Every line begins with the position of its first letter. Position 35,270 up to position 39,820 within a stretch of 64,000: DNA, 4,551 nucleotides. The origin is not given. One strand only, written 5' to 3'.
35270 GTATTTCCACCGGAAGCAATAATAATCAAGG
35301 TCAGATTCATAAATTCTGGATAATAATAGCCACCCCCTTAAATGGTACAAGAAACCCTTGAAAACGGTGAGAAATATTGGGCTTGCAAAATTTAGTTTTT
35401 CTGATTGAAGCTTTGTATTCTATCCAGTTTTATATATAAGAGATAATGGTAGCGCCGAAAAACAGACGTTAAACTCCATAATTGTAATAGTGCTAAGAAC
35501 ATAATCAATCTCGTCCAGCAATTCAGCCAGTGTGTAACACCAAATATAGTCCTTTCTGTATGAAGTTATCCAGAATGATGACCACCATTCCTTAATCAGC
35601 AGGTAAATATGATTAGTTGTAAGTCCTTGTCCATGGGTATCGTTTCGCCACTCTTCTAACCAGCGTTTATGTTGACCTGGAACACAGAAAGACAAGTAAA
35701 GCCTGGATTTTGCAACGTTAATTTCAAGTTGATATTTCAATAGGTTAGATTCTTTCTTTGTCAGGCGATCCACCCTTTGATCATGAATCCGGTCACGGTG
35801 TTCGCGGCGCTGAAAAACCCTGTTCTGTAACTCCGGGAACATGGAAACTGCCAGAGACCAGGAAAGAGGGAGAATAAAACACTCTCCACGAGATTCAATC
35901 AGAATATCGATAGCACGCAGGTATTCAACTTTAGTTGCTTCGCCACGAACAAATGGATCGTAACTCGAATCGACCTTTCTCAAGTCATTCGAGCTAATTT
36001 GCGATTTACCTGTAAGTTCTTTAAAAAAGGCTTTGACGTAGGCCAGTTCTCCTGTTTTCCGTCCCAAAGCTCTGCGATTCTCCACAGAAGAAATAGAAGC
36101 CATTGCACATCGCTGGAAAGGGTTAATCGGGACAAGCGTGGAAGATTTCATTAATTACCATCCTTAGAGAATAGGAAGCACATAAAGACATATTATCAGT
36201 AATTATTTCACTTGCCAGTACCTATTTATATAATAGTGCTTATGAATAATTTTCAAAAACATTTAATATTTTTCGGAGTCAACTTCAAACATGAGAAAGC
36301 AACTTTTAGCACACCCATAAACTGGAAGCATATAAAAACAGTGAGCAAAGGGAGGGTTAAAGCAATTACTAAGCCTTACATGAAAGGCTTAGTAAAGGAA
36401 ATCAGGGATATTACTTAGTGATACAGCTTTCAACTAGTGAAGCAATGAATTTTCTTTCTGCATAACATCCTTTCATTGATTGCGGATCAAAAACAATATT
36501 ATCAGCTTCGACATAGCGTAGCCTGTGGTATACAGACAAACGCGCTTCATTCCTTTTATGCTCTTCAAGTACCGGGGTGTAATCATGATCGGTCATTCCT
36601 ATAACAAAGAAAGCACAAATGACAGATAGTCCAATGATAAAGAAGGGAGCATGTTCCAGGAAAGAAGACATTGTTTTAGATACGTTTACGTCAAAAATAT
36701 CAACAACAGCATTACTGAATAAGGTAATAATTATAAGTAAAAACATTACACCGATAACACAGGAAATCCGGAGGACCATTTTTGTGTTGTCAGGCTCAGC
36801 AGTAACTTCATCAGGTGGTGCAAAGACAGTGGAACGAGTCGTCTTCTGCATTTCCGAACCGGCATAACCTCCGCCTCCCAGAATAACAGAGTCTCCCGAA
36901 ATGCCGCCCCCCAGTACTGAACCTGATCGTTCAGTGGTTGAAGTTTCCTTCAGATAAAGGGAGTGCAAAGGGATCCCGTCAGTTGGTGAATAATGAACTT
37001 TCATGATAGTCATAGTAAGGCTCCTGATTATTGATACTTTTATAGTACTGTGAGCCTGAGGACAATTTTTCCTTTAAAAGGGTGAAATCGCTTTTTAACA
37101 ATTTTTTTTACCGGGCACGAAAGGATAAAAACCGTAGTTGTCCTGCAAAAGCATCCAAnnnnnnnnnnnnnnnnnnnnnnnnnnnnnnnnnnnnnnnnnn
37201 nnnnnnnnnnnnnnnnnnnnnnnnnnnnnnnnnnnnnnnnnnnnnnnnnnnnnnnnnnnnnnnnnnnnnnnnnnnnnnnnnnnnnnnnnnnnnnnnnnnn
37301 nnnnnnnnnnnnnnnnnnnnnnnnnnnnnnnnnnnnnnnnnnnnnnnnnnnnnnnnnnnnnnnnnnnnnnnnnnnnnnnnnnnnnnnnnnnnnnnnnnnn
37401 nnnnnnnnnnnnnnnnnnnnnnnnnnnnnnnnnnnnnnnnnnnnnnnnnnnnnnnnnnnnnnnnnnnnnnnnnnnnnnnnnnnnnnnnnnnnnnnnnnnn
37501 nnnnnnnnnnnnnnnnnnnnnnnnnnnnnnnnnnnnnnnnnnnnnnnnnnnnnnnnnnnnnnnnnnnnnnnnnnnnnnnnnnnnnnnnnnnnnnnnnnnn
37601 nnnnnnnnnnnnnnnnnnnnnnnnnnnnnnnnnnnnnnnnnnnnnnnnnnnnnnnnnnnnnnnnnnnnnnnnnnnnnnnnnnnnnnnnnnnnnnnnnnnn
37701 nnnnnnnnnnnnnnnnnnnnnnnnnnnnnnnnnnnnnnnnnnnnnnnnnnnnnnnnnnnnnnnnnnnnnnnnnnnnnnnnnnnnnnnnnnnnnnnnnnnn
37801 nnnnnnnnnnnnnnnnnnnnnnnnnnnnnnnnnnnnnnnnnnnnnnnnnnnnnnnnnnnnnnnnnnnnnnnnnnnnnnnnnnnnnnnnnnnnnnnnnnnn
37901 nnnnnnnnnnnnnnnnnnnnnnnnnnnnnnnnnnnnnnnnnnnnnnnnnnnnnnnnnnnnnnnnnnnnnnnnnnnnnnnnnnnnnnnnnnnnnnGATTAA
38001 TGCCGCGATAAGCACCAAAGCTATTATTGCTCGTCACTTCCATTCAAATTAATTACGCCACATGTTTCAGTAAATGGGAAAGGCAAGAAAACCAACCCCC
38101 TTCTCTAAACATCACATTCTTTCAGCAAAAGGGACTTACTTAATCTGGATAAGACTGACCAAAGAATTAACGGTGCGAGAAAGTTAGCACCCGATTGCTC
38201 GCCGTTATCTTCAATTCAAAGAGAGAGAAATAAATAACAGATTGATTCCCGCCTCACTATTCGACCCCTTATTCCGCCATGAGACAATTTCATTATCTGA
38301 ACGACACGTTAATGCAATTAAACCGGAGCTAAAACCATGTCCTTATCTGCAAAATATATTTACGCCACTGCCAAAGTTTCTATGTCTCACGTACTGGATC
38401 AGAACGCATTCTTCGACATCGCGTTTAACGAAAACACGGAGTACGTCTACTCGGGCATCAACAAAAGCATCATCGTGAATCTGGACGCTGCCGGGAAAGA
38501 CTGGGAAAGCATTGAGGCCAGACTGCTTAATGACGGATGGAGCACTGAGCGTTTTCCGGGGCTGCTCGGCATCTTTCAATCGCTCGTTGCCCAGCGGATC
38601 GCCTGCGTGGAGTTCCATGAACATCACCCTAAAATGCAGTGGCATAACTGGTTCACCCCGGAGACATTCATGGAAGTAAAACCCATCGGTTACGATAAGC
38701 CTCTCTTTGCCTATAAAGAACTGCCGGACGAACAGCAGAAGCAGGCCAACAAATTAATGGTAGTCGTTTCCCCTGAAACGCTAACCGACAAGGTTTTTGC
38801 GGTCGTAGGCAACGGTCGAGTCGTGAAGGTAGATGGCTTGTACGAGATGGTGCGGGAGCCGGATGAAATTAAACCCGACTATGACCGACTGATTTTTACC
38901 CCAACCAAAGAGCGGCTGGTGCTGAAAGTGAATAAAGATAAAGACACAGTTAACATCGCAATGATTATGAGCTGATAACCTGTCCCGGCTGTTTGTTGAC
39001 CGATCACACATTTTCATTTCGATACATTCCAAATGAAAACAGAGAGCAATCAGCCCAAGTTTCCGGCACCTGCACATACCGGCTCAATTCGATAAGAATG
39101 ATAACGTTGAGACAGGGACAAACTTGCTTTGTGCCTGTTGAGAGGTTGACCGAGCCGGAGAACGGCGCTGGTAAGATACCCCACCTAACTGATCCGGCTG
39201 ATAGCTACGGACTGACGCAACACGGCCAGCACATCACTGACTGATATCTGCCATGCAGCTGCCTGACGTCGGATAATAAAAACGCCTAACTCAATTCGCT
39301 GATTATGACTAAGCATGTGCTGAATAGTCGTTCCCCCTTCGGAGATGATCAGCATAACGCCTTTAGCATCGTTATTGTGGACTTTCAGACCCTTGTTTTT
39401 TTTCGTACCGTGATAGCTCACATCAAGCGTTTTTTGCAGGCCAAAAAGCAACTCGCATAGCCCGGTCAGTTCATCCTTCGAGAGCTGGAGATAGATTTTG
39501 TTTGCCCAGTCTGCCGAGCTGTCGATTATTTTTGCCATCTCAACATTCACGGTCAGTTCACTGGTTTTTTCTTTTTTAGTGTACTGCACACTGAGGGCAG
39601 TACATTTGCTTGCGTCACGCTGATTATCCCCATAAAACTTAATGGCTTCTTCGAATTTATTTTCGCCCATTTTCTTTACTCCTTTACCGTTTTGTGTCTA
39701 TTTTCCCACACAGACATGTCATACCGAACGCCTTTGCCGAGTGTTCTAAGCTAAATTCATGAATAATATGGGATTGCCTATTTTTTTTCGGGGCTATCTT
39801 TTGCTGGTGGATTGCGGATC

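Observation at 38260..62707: Family of at least 13 near-identical promoter/operator modules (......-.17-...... with a conserved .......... core) driving the leading-region genes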

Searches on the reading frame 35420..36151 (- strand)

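Call 16: search_protein_families(library=pfam, max_evalue=0.01, proteins=[window:35420-36151:-])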
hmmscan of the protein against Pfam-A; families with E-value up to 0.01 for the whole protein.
window:35420-36151:- (243 aa): 1 family
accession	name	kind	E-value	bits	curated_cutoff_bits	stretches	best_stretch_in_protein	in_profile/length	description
PF06952.16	PsiA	-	2.6e-12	46.9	25.3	1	3-177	5-179/237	PsiA protein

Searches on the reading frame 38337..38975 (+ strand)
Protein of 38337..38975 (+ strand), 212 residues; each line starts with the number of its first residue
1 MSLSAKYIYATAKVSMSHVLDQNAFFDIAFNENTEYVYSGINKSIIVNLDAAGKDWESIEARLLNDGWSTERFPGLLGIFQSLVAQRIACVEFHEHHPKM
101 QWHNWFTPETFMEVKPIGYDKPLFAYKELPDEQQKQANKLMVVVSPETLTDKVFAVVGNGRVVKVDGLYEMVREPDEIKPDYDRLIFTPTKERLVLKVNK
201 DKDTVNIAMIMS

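Call 16: search_protein_families(library=pfam, max_evalue=0.01, proteins=[window:38337-38975:+])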
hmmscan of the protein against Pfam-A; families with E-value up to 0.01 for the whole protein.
window:38337-38975:+ (212 aa): 0 families

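Call 59: search_protein_families(library=pfam, max_evalue=1, proteins=[window:38337-38975:+])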
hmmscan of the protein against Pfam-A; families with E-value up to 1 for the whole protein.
window:38337-38975:+ (212 aa): 1 family
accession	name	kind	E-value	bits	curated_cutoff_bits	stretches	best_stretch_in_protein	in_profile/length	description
PF13619.11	KTSC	-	0.12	12.6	25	1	27-53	18-44/58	KTSC domain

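Call 61: search_protein_families(library=phrogs, max_evalue=0.001, proteins=[window:38337-38975:+])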
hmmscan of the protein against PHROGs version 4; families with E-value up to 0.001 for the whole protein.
window:38337-38975:+ (212 aa): 0 families

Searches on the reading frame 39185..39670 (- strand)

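Call 16: search_protein_families(library=pfam, max_evalue=0.01, proteins=[window:39185-39670:-])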
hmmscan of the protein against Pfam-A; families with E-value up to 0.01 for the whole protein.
window:39185-39670:- (161 aa): 0 families

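Call 59: search_protein_families(library=pfam, max_evalue=1, proteins=[window:39185-39670:-])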
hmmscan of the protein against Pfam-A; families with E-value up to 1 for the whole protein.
window:39185-39670:- (161 aa): 2 families
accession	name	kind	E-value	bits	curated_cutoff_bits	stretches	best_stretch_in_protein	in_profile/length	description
PF11875.14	DnaJ-like_C11_C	-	0.017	15.3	27.1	1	39-100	68-126/132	DnaJ-like protein C11, C-terminal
PF20620.4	DUF6805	-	0.13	13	27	0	17-54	49-87/133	Family of unknown function (DUF6805)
